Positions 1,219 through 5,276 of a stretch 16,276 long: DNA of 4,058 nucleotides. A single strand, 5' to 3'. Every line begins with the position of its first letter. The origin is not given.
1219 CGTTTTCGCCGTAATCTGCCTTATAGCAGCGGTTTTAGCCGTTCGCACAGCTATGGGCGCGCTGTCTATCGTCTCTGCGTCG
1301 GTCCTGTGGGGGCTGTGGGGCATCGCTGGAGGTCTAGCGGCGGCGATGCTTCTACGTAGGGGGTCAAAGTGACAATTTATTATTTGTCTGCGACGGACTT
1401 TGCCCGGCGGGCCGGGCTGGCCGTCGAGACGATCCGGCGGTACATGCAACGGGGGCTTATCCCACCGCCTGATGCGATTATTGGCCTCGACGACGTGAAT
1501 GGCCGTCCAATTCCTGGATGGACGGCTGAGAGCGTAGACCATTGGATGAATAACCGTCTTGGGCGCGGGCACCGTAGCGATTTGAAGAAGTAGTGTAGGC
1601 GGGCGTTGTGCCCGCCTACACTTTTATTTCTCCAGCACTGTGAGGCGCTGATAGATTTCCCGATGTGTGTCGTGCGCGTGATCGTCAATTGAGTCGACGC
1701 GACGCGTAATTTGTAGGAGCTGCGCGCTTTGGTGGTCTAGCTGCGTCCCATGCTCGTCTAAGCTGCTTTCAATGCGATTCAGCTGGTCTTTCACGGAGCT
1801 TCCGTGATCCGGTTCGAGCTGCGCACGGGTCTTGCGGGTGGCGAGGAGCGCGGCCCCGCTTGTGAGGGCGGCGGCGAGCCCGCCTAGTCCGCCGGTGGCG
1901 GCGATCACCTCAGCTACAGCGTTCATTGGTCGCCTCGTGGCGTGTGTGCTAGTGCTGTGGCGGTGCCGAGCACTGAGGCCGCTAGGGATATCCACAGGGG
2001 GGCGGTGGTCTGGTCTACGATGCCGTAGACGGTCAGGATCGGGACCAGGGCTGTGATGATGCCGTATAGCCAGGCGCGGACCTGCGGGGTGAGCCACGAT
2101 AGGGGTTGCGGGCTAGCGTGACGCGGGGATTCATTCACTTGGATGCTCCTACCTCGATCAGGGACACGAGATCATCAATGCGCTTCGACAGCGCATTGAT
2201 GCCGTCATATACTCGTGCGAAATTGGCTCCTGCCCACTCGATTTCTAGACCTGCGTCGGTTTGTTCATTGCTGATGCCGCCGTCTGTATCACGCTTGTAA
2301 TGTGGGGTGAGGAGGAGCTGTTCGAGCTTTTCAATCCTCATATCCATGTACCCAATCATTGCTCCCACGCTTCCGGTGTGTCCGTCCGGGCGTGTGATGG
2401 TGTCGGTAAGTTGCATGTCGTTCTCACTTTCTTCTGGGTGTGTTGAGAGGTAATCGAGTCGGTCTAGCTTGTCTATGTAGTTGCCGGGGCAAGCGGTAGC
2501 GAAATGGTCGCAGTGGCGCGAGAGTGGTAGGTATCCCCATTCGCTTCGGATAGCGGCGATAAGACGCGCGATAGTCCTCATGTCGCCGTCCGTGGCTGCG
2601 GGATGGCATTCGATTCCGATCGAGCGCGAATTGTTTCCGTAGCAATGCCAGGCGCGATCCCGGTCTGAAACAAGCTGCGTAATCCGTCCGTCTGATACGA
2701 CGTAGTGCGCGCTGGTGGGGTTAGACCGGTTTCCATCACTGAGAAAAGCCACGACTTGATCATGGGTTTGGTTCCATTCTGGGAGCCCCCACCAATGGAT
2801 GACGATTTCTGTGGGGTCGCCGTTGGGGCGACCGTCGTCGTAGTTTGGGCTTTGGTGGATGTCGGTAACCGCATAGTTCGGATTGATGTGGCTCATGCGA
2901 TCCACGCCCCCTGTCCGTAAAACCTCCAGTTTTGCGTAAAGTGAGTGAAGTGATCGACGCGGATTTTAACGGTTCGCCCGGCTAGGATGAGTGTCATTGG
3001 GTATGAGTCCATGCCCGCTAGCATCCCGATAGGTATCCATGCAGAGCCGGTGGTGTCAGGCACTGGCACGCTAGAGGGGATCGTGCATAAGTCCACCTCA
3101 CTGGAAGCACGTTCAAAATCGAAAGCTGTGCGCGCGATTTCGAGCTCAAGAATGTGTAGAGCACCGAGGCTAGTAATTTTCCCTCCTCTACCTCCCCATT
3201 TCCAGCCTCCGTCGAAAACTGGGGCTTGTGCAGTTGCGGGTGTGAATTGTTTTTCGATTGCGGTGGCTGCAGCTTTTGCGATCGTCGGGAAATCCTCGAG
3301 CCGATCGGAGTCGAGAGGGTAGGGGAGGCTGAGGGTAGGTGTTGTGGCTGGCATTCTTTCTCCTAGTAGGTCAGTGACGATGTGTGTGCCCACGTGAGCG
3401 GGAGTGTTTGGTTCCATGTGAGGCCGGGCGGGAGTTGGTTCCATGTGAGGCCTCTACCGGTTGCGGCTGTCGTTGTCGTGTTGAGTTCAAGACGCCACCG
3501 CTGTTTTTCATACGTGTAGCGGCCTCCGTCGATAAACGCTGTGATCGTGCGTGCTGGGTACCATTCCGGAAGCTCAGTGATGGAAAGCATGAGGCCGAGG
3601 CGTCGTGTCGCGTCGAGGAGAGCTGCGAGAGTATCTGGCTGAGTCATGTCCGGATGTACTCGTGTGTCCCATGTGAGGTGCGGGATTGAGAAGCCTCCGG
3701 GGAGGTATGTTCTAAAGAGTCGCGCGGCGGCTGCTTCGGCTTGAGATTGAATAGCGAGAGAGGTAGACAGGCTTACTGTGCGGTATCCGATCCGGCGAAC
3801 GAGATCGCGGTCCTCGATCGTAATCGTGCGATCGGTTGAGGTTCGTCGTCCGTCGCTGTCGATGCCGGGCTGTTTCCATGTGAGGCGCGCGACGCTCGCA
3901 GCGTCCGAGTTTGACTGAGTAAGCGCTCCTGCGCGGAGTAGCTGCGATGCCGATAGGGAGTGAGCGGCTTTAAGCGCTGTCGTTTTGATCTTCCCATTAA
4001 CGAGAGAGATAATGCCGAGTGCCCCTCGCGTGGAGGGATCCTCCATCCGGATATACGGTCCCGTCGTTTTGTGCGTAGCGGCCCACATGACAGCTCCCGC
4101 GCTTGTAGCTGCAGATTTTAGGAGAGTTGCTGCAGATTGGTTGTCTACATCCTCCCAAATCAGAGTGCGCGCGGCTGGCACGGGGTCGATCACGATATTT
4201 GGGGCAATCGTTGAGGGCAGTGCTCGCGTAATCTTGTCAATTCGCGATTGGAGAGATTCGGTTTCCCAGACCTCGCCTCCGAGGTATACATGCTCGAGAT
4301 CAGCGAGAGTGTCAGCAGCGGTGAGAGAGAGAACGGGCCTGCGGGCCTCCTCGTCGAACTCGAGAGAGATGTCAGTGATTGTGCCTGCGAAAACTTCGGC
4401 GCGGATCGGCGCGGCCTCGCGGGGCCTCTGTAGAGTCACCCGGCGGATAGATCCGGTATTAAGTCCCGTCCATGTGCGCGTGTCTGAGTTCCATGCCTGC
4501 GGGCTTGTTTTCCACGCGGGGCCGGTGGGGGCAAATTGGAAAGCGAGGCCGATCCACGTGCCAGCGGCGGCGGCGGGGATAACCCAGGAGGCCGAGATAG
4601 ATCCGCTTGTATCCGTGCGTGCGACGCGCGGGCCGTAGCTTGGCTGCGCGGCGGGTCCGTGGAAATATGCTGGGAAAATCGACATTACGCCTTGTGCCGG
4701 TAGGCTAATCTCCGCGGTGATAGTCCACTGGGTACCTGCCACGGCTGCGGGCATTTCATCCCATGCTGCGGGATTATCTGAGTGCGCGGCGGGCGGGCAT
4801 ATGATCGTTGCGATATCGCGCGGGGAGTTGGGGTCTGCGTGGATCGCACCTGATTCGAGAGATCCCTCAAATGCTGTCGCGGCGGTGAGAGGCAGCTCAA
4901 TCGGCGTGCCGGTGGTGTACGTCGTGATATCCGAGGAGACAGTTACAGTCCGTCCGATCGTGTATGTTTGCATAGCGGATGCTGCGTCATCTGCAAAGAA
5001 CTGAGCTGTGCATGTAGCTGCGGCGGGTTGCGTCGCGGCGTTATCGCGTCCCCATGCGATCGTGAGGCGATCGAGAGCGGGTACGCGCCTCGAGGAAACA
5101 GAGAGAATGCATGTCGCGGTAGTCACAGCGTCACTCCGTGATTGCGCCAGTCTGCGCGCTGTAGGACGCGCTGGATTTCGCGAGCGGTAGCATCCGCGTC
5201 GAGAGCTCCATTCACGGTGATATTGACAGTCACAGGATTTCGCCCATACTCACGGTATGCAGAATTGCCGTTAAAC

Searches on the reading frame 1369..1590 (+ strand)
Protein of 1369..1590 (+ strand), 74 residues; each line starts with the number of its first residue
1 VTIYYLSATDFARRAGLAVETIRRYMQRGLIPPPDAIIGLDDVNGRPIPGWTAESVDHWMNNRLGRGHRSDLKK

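Call 9: search_protein_families(library=pfam, proteins=[window:1369-1590:+], max_evalue=0.01)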
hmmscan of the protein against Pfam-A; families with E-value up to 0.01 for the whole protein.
window:1369-1590:+ (74 aa): 4 families
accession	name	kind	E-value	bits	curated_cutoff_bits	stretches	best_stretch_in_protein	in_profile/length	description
PF00376.29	MerR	-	7.8e-07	29.3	28.2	1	10-34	4-28/38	MerR family regulatory protein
PF13411.12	MerR_1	-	1.7e-05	25.2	21.6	1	7-35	2-30/69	MerR HTH family regulatory protein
PF13560.12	HTH_31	-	0.00027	21.6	27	1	6-45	15-55/64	Helix-turn-helix domain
PF12728.13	HTH_17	-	0.0027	18.4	27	0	5-33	1-29/51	Helix-turn-helix domain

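Call 61: search_protein_families(library=phrogs, proteins=[window:1372-1590:+], max_evalue=0.001)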
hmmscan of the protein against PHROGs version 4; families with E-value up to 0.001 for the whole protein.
window:1372-1590:+ (73 aa): 2 families
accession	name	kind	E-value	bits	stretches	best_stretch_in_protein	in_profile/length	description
phrog_597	-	DNA, RNA and nucleotide metabolism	2.7e-15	57.9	1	4-72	112-174/200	DNA binding protein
phrog_66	-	integration and excision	9.7e-06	26.5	1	4-64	93-145/412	excisionase and transcriptional regulator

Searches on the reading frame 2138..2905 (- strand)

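Call 61: search_protein_families(library=phrogs, proteins=[window:2138-2905:-], max_evalue=0.001)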
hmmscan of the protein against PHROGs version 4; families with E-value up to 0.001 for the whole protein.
window:2138-2905:- (256 aa): 13 families
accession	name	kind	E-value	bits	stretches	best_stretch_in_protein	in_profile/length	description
phrog_4018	-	lysis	5.8e-37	128.9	1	27-164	27-161/285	amidase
phrog_7698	-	lysis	4.4e-19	70.4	1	32-154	26-150/316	endolysin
phrog_7470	-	lysis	1.8e-17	64.3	1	43-167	379-507/532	amidase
phrog_14048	-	lysis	4.6e-17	63.7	1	21-147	17-159/305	endolysin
phrog_1493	-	lysis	3.9e-16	60.2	1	20-176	23-197/394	endolysin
phrog_833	-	lysis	3.6e-14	54.1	1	25-149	24-155/294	endolysin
phrog_1794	-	lysis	2.8e-12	47.7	1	23-153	48-191/336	amidase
phrog_19265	-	unknown function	5.3e-12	47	1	18-147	11-149/293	-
phrog_9611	-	lysis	4.7e-11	43.7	1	27-150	19-158/246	endolysin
phrog_670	-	lysis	8.1e-09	35.9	1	25-145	107-238/596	endolysin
phrog_3088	-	lysis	5.3e-06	27.4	1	59-101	47-94/248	amidase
phrog_2338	-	lysis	1.4e-05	25.7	1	16-153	12-158/346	endolysin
phrog_822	-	lysis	0.00051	20.9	0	31-147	24-152/215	amidase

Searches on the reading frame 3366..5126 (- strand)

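Call 61: search_protein_families(library=phrogs, proteins=[window:3366-5126:-], max_evalue=0.001)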
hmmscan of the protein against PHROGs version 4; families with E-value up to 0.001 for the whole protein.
window:3366-5126:- (587 aa): 2 families
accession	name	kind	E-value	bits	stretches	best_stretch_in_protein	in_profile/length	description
phrog_38875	-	unknown function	1.7e-31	110.1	1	15-586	29-643/658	-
phrog_16526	-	tail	2.5e-08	34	1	11-54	31-74/486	minor tail protein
